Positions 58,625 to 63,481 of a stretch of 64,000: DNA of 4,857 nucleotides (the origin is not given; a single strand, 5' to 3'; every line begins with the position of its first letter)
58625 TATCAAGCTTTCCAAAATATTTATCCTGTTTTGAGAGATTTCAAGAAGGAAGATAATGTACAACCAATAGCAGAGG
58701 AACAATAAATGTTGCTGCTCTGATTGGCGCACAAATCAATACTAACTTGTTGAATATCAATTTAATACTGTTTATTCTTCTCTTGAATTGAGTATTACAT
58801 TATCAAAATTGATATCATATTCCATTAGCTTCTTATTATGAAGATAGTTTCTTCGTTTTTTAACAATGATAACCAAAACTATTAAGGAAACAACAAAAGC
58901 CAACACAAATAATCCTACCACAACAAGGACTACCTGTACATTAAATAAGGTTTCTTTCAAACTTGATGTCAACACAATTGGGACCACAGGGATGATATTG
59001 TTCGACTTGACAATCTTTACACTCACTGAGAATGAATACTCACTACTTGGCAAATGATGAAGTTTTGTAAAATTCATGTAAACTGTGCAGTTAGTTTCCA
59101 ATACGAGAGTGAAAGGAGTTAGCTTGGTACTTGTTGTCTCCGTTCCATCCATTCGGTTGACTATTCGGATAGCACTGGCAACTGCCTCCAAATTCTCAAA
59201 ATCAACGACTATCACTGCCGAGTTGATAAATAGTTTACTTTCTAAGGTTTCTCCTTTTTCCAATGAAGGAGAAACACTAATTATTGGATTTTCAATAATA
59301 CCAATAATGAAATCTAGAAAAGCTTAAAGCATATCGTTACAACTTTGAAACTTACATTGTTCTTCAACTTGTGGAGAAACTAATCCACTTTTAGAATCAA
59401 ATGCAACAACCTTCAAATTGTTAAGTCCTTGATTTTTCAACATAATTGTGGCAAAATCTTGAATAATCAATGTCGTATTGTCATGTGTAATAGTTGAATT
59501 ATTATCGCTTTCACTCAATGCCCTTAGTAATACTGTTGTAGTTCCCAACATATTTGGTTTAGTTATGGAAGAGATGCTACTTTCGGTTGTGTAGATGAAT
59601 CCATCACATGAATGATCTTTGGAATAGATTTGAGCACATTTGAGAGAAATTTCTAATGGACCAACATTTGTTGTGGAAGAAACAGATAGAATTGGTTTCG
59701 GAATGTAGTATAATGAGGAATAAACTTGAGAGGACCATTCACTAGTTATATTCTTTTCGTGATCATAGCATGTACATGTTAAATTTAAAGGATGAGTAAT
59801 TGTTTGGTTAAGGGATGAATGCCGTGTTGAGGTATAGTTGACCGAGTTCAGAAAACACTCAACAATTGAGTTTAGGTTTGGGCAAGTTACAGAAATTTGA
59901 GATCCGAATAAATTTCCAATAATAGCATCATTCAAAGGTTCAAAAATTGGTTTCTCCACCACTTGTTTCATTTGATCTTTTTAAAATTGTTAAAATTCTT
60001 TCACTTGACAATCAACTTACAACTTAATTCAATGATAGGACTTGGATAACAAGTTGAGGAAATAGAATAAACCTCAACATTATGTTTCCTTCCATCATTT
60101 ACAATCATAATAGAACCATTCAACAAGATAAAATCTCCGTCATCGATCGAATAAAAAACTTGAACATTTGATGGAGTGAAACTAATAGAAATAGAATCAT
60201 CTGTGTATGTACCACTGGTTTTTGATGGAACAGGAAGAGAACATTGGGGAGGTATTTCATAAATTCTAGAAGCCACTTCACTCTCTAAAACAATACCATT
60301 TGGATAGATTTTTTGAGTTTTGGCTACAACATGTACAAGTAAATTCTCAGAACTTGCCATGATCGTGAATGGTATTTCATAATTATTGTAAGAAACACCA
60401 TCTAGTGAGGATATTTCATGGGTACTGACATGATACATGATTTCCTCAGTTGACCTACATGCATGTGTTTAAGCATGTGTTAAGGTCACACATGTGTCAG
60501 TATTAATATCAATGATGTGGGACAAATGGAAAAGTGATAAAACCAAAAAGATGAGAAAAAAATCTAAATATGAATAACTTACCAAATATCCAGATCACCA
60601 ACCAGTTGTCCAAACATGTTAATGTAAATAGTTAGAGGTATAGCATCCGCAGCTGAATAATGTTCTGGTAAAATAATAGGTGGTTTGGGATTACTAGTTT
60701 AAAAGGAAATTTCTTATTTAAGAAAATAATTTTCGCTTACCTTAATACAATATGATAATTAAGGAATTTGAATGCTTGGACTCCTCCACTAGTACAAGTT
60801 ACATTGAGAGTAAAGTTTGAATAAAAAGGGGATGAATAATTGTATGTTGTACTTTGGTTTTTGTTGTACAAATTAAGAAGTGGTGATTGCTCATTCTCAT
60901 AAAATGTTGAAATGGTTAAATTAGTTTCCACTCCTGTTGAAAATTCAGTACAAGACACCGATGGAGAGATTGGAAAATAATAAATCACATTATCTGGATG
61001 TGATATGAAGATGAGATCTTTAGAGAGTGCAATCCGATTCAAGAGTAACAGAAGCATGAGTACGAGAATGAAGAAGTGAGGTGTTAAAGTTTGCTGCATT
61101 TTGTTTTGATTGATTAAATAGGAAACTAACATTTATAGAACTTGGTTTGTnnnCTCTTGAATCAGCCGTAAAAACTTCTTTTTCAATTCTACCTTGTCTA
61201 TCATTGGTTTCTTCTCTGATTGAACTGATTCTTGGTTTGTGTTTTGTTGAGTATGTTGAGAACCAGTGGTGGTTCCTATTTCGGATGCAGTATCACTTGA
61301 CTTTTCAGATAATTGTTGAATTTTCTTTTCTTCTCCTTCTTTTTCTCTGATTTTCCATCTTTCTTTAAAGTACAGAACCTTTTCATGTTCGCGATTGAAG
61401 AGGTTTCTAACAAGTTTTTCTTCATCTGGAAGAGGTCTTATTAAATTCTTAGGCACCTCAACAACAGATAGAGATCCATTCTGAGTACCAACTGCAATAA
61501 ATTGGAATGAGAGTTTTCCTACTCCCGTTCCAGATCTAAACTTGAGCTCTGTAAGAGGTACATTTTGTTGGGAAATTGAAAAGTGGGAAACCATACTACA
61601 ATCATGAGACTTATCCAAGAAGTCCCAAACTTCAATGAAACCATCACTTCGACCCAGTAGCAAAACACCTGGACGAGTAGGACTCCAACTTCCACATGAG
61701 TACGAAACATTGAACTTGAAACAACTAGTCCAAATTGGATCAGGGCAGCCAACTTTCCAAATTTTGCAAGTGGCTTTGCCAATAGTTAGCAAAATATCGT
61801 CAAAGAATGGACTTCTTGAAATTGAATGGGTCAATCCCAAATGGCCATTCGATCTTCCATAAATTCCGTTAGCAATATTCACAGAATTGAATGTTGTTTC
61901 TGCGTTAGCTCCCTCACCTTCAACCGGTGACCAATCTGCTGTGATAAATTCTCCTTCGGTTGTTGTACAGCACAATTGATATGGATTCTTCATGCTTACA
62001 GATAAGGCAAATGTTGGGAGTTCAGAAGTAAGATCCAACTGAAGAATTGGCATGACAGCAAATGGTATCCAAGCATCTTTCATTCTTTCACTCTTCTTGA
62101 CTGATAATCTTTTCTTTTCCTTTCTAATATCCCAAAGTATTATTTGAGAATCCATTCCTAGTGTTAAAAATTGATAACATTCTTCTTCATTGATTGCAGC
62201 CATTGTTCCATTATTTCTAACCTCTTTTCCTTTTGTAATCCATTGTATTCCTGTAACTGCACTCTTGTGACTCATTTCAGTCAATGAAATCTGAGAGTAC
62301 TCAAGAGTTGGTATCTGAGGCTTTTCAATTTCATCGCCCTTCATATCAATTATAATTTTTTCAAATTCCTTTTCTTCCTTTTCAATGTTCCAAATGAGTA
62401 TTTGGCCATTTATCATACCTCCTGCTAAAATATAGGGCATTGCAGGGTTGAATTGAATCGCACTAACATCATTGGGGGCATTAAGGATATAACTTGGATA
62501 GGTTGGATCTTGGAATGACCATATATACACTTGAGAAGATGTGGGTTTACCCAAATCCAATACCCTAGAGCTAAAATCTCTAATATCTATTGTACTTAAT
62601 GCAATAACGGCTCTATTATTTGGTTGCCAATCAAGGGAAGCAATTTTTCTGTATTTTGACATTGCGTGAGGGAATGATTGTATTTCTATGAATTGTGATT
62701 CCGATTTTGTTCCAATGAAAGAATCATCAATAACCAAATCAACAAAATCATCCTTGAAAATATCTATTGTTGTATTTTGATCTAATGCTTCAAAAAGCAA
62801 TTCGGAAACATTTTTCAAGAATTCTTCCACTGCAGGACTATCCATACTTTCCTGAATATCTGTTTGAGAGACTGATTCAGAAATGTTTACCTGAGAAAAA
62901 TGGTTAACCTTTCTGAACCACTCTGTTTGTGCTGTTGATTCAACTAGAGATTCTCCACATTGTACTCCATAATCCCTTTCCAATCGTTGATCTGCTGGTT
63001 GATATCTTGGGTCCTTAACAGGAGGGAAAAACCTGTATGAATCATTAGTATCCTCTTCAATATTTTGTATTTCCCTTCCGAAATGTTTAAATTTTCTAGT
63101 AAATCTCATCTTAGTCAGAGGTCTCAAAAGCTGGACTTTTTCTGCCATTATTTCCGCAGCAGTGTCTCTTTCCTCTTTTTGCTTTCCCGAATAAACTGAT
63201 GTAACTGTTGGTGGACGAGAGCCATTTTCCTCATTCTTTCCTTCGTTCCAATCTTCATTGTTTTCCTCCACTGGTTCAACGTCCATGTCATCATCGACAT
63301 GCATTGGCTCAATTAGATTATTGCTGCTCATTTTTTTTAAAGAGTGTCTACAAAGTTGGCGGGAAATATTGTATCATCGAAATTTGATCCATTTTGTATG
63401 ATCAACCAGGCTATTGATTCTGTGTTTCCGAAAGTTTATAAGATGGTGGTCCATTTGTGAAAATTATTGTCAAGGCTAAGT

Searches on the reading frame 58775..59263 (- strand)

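Call 29: search_protein_families(library=pfam, proteins=[window:58775-59263:-], max_evalue=0.001)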
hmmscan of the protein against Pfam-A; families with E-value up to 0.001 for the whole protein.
window:58775-59263:- (163 aa): 1 family
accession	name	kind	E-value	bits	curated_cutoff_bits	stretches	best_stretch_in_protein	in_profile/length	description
PF03595.22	SLAC1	-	0.00081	19.1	27.9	1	78-136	131-194/331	Voltage-dependent anion channel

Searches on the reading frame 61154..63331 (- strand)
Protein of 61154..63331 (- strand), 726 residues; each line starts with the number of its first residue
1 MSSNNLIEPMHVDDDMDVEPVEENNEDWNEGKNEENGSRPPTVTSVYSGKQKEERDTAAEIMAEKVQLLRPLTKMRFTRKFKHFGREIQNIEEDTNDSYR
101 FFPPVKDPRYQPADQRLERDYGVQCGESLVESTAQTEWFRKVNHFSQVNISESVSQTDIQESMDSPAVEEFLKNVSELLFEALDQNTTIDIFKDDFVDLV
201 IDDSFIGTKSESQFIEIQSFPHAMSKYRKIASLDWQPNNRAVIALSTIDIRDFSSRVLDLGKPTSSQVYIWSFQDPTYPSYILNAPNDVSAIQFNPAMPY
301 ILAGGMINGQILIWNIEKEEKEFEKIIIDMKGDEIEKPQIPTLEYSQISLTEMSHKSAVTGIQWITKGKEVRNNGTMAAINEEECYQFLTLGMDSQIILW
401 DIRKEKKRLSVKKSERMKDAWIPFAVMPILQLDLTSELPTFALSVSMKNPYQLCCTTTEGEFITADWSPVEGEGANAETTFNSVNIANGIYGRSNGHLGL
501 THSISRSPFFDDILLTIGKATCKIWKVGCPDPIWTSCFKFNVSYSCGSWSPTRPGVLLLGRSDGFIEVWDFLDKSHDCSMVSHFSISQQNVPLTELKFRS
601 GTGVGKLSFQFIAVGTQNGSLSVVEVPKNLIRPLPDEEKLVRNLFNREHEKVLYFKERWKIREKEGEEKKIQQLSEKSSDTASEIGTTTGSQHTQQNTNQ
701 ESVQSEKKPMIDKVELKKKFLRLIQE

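Call 15: search_protein_families(library=pfam, proteins=[window:61154-63331:-], max_evalue=0.001)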
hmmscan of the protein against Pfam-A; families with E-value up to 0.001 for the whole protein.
window:61154-63331:- (726 aa): 8 families
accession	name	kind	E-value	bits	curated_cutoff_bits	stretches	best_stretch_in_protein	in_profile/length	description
PF23775.1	Beta-prop_RIG_2nd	-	1.1e-07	32.1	80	0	287-322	215-250/278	RIG second beta-propeller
PF24807.1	WD40_CDC20-Fz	-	2.6e-07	30.7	200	0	265-326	28-89/292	CDC20/Fizzy WD40 domain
PF25173.1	Beta-prop_WDR3_1st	-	2e-06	28.1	154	0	263-380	6-116/184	WDR3 first beta-propeller domain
PF23414.1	Beta-prop_EML_2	-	5.1e-06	26.5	90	0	386-413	11-38/266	Echinoderm microtubule-associated protein second beta-propeller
PF25174.1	Beta-prop_THOC3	-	1.8e-05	24.3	305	0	383-414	57-88/272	THOC3 beta-propeller domain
PF23609.1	Beta-prop_EIPR1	-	4.6e-05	23.4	54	0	381-417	213-248/280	EIPR1 beta-propeller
PF25171.1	Beta-prop_WDR36-Utp21_1st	-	0.00011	22.1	80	0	287-322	193-226/266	WDR36/Utp21 first beta-propeller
PF24814.1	WD40_Prp19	-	0.00025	20.6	320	0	266-323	157-212/281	Prp19 WD40 domain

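Call 38: search_solved_structures(query=window:61154-63331:-, max_evalue=0.00001)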
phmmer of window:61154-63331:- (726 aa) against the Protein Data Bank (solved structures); distinct sequences matched with E-value up to 0.00001: 26.
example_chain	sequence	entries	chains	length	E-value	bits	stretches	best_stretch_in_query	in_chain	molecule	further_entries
8glv_AG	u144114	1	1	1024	7.2e-72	245.6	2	339-680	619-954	IC140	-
8j07_k1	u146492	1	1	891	2.6e-69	237.2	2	24-436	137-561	Dynein axonemal intermediate chain 3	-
9fqr_Hw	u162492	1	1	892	1.3e-67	231.6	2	48-435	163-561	WD repeat domain 63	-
9y6s_7N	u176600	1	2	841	7.4e-64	219.1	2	337-687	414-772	IC3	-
9e5c_5m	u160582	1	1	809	5.7e-60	206.3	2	339-668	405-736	IC140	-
7k58_E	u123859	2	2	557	1.3e-30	109.2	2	491-658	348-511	Flagellar outer dynein arm intermediate protein, putative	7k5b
6zyw_E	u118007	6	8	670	1.4e-28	102.5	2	491-707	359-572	Flagellar outer dynein arm intermediate protein, putative | Dynein intermediate chain DIC3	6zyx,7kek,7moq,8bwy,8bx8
8j07_m2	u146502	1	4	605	4.4e-28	100.9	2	494-671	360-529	Dynein axonemal intermediate chain 2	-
9y6s_5k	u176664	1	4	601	3.3e-25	91.4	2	494-679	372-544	Dynein, putative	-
9fqr_I6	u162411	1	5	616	8e-25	90.1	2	493-673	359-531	Dynein intermediate chain 2, axonemal isoform X2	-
7kzm_E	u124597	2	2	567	2.3e-22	82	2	495-668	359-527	Dynein, 70 kDa intermediate chain, flagellar outer arm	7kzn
8glv_Ac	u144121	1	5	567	2.7e-22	81.7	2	495-672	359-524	WD_REPEATS_REGION domain-containing protein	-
9e5c_7g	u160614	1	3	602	5.2e-22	80.8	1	494-695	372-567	Dynein, putative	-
6rlb_D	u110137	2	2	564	1.7e-09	39.5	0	161-320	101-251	WD repeat-containing protein 34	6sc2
8rgg_D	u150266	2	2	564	1.8e-09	39.4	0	161-320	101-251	Cytoplasmic dynein 2 intermediate chain 2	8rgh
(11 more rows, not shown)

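Call 78: find_related_loci(query=window:61154-63331:-, collection=metagenome_contigs, flank=3000)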
Query window:61154-63331:- (726 aa) in metagenome_contigs; peptide patterns used: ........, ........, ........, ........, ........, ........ (x = any residue, [..] = any of these).
112 stretches matched a pattern, but none encodes a relative of the query by tblastn (E <= 1e-3).
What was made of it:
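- Tried and rejected: The metagenome scan with IC140 found nothing (call 78).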
